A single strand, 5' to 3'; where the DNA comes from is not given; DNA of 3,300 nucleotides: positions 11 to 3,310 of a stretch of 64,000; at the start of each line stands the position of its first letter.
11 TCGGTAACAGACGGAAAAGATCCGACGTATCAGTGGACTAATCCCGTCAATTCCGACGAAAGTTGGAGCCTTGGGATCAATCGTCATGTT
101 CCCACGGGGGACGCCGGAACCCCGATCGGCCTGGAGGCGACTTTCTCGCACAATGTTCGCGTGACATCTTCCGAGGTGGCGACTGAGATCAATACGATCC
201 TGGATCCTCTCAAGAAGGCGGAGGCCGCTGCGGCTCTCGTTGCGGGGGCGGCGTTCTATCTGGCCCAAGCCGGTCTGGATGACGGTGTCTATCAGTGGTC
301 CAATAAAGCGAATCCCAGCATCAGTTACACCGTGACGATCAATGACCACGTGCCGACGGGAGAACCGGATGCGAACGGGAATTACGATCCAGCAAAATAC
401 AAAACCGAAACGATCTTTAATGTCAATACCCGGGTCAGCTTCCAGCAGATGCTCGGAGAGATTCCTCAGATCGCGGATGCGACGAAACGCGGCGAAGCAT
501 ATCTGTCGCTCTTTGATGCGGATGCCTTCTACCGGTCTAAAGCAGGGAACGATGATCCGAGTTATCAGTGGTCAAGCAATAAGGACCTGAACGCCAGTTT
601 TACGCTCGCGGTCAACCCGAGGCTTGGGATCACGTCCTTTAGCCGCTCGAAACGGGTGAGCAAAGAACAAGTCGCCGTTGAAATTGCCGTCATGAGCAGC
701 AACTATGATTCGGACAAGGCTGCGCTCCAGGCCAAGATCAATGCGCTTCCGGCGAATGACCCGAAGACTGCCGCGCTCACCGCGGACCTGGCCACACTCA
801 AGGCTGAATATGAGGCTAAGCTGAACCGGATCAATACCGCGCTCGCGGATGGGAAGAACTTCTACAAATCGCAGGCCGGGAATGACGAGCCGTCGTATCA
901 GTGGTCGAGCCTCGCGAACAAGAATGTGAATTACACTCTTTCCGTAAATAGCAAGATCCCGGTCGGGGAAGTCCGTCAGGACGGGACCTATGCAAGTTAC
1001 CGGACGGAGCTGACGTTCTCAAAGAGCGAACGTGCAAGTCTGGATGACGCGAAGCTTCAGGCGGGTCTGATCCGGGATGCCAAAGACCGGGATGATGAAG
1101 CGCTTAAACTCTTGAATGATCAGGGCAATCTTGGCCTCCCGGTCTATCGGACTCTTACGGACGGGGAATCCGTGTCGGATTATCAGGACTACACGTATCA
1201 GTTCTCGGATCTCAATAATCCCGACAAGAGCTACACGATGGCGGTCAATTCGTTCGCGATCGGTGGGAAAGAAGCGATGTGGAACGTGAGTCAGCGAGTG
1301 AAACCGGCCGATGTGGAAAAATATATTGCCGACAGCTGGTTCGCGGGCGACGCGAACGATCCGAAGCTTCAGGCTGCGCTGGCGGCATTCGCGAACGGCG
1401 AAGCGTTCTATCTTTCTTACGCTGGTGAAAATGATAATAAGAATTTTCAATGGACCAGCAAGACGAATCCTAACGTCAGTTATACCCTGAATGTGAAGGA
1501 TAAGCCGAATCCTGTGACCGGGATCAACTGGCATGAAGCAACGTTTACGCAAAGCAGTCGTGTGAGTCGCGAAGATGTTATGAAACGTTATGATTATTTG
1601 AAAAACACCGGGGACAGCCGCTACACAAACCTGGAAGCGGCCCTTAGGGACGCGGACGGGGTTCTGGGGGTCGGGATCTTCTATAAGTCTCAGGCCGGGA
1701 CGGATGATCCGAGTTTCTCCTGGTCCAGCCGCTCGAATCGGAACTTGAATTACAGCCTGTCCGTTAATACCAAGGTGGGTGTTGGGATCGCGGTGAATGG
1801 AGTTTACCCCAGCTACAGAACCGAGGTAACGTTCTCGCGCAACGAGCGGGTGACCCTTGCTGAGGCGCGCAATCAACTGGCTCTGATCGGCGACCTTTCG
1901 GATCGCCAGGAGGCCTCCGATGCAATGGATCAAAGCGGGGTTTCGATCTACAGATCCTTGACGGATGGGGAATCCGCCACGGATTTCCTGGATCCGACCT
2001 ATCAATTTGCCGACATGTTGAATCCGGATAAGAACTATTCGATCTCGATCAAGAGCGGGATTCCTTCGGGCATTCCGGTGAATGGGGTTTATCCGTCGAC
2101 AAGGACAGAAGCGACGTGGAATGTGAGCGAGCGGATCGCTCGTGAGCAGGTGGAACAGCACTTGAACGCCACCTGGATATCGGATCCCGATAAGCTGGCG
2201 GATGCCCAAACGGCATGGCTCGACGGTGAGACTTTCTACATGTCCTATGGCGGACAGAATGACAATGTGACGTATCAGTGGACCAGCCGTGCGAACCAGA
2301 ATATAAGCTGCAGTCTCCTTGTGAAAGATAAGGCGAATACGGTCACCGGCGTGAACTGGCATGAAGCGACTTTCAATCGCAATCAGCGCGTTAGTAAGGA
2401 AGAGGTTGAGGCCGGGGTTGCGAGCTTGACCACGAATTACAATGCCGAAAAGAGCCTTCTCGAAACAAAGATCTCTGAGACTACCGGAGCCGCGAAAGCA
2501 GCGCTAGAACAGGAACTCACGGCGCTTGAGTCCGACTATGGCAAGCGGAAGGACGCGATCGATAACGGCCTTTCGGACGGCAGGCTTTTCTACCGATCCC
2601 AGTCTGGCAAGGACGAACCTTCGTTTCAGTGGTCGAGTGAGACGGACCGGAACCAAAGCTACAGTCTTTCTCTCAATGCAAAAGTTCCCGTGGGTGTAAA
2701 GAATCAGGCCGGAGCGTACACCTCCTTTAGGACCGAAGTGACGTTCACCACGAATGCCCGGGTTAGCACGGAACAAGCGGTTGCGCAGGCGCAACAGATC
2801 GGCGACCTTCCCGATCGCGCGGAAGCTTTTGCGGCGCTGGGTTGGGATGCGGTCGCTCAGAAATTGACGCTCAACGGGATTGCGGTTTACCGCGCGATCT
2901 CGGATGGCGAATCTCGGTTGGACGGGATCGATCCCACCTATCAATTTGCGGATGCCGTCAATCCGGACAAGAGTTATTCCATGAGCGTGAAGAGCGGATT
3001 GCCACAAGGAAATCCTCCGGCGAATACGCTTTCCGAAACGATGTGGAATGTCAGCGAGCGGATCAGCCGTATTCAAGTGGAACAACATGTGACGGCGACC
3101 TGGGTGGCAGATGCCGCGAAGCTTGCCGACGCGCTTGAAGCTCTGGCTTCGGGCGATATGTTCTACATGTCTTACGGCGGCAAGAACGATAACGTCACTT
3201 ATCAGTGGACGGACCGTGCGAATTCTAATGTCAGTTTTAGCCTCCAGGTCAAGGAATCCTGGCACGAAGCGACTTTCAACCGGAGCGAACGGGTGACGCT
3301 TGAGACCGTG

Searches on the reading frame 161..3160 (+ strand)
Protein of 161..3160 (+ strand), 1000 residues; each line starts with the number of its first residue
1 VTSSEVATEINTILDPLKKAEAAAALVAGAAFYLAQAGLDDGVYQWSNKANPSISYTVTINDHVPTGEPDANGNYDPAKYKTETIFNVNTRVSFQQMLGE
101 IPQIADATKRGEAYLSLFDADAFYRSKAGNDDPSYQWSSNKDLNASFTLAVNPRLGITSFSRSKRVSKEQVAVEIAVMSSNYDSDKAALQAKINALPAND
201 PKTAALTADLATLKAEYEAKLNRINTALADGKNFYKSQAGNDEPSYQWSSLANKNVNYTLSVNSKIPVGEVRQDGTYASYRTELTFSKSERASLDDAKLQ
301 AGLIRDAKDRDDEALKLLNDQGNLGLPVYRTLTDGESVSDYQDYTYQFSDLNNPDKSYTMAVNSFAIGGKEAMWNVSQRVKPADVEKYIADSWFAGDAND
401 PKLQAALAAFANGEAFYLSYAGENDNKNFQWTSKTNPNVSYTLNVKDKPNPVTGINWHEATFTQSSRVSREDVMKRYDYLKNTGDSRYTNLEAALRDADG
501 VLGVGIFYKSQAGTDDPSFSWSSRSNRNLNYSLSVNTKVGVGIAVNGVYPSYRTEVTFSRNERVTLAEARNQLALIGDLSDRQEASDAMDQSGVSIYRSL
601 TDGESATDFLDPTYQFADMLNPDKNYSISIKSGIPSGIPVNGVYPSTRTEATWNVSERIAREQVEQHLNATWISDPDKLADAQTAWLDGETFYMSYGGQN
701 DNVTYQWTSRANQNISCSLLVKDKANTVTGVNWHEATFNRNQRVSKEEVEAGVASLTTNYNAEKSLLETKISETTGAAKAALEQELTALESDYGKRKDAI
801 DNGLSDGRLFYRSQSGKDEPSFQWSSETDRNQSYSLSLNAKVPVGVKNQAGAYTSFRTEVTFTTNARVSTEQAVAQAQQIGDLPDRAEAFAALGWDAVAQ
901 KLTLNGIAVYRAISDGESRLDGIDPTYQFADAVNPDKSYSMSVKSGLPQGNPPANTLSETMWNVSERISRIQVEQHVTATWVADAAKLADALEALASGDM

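Call 7: search_protein_families(library=pfam, proteins=[window:161-3160:+], max_evalue=0.1)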
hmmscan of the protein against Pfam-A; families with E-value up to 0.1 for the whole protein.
window:161-3160:+ (1000 aa): 3 families
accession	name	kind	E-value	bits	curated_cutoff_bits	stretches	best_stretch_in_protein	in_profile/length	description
PF02019.24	WIF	-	0.00011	22.5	25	0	513-537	40-64/131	WIF domain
PF05751.16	FixH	-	0.067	13.6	23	0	280-322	73-116/150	FixH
PF21617.2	CV_2116-like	-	0.094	13.5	27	0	610-647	11-48/82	Uncharacterized protein CV_2116-like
